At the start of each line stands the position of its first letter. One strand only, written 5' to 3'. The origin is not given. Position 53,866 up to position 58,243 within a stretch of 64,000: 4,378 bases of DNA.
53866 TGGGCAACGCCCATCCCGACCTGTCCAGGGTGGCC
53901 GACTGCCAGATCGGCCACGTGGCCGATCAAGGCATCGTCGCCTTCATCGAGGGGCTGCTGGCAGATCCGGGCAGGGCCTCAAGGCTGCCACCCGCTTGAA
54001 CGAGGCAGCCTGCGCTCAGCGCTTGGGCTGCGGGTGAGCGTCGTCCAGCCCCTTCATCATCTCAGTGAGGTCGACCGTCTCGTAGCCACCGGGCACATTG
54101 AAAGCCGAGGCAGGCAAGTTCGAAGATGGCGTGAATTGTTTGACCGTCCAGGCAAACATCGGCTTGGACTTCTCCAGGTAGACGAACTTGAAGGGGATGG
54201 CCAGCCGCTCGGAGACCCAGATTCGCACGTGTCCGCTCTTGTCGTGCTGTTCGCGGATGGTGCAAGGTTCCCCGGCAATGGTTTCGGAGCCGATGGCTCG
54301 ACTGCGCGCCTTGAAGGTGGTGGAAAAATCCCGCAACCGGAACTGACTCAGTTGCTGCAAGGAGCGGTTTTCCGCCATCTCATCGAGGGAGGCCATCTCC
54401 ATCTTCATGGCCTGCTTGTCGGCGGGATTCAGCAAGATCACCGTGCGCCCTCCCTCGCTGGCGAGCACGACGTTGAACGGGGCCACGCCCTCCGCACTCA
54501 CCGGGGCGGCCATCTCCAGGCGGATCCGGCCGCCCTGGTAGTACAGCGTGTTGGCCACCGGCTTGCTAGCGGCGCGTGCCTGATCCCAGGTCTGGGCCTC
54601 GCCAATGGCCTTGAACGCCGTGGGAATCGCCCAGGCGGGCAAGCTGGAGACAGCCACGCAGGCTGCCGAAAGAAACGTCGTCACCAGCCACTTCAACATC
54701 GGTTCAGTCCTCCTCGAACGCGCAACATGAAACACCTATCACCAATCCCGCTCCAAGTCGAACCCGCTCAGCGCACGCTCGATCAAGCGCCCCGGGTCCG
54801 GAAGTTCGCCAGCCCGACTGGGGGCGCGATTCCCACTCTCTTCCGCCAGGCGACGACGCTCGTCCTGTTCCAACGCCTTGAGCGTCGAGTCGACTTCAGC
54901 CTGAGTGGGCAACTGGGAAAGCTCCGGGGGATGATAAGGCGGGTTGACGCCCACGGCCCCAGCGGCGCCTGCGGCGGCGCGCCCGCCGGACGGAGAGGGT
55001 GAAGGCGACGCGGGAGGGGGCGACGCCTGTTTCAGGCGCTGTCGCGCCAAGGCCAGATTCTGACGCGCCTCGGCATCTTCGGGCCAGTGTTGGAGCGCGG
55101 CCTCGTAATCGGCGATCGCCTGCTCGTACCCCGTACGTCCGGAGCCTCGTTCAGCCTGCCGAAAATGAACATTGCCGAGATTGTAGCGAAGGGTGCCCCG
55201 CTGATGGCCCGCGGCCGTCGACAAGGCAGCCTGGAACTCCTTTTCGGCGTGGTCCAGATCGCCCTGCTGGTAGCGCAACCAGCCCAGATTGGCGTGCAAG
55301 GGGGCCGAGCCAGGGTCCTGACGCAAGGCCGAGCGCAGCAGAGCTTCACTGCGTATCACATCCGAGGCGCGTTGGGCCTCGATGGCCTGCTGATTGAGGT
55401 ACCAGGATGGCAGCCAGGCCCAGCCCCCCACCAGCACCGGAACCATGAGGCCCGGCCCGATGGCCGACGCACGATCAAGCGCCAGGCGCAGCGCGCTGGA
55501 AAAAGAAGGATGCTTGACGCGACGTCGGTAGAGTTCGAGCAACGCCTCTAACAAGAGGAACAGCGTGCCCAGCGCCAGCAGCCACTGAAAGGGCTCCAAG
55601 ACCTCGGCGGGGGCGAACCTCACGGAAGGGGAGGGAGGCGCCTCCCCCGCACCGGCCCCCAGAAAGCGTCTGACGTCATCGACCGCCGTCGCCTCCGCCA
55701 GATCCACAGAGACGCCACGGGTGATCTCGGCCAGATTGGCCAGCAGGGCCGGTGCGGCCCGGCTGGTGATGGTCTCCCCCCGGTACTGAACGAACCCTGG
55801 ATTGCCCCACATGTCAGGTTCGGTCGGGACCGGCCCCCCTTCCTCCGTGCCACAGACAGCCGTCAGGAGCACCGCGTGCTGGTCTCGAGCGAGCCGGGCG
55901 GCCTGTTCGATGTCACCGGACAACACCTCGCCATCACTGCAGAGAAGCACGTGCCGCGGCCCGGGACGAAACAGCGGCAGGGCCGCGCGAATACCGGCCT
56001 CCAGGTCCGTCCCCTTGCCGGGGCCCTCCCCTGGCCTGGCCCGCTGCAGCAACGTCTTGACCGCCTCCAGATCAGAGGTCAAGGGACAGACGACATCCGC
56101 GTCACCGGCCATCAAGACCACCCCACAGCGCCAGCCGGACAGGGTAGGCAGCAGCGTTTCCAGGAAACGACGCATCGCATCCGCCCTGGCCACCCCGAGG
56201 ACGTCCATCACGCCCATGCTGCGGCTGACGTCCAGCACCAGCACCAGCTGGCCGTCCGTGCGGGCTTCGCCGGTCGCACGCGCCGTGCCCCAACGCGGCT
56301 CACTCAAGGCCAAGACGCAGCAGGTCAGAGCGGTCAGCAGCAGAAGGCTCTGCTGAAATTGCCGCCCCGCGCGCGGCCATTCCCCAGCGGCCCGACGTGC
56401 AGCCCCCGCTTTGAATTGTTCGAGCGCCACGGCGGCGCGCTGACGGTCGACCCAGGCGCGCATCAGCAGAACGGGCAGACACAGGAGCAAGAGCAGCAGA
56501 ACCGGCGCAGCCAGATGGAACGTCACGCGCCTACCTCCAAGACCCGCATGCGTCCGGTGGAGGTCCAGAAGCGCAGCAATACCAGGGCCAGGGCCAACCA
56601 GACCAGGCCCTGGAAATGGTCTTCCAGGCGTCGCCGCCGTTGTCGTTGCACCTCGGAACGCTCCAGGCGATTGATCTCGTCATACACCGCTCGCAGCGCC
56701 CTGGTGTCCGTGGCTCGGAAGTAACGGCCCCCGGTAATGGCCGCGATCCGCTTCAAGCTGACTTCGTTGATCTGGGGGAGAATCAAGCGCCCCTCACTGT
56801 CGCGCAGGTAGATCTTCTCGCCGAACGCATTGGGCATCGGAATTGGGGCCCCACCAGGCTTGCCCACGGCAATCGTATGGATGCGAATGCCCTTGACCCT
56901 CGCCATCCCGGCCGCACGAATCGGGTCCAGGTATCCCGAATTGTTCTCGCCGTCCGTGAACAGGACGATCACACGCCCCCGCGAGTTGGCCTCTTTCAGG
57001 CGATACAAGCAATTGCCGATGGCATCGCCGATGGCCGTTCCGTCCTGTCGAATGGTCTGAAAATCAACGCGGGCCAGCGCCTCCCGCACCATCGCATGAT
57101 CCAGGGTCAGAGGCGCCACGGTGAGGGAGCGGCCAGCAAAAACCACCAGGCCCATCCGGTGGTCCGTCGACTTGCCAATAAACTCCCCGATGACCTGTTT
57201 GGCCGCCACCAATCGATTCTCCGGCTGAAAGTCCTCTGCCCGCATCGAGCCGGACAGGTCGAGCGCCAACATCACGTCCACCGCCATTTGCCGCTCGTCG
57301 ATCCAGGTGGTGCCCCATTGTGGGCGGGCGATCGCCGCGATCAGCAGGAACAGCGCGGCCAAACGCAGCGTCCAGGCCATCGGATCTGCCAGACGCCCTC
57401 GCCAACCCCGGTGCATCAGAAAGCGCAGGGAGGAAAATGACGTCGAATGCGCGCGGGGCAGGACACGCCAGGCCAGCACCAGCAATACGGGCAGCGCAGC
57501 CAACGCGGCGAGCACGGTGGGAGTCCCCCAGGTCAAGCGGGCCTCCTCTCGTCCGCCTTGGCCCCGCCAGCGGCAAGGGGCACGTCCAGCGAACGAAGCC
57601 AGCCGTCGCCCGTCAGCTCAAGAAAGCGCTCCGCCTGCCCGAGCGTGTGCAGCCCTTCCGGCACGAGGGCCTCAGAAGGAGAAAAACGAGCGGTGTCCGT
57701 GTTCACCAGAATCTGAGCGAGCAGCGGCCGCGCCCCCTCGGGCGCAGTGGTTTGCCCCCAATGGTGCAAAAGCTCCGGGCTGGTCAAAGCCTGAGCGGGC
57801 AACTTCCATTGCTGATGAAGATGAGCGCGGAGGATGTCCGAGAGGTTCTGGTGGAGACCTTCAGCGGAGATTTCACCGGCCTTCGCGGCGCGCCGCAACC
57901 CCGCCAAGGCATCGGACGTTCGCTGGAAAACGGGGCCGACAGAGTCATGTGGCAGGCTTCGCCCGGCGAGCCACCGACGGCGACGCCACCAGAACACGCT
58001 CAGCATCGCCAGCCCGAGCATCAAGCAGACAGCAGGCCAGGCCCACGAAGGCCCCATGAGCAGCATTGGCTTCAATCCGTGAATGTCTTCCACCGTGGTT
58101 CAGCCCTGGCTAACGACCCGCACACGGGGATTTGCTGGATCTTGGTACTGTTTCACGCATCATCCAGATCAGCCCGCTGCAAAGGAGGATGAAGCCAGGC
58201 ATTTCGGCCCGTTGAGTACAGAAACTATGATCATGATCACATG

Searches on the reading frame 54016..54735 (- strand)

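Call 91: search_protein_families(library=pfam, proteins=[window:54016-54735:-], max_evalue=0.0001)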
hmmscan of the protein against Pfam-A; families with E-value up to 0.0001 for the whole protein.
window:54016-54735:- (239 aa): 1 family
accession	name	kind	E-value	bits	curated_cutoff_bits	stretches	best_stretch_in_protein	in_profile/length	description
PF14371.13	DUF4412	-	3.2e-06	27.5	21.6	0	61-191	17-135/191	Domain of unknown function (DUF4412)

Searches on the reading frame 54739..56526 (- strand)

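Call 91: search_protein_families(library=pfam, proteins=[window:54739-56526:-], max_evalue=0.0001)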
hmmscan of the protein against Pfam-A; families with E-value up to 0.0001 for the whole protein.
window:54739-56526:- (595 aa): 6 families
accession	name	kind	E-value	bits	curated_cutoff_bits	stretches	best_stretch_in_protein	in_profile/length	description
PF13519.12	VWA_2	-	1.5e-14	55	27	1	94-200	1-107/107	von Willebrand factor type A domain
PF00092.34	VWA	-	1.4e-08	35.6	23.8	1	94-222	2-136/174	von Willebrand factor type A domain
PF14559.12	TPR_19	-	1.6e-08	35.1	25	1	394-441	11-58/68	Tetratricopeptide repeat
PF13414.12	TPR_11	-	5.5e-07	29.6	26.8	0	467-498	10-41/42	TPR repeat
PF00515.34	TPR_1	-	7.7e-06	26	27.8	0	409-436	2-29/34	Tetratricopeptide repeat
PF13431.12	TPR_17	-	8.5e-05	23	24.4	0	397-427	2-32/34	Tetratricopeptide repeat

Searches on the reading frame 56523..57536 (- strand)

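Call 91: search_protein_families(library=pfam, proteins=[window:56523-57536:-], max_evalue=0.0001)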
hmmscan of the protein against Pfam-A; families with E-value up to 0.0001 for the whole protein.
window:56523-57536:- (337 aa): 4 families
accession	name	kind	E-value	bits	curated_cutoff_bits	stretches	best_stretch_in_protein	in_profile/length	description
PF00092.34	VWA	-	2.7e-20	73.8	23.8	1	87-285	1-172/174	von Willebrand factor type A domain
PF13519.12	VWA_2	-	2.4e-18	67.1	27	1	88-197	1-107/107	von Willebrand factor type A domain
PF07584.16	BatA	-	9.4e-09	36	25.9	1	1-72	1-77/77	Aerotolerance regulator N-terminal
PF06707.17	DUF1194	-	2.3e-06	27.4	27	1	86-227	4-157/206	Protein of unknown function (DUF1194)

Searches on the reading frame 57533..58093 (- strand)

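Call 91: search_protein_families(library=pfam, proteins=[window:57533-58093:-], max_evalue=0.0001)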
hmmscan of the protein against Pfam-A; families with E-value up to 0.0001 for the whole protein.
window:57533-58093:- (186 aa): 1 family
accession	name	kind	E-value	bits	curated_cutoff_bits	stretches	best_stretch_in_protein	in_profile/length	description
PF14316.11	DUF4381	-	0.0001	23.1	27.2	0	2-110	4-99/145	Domain of unknown function (DUF4381)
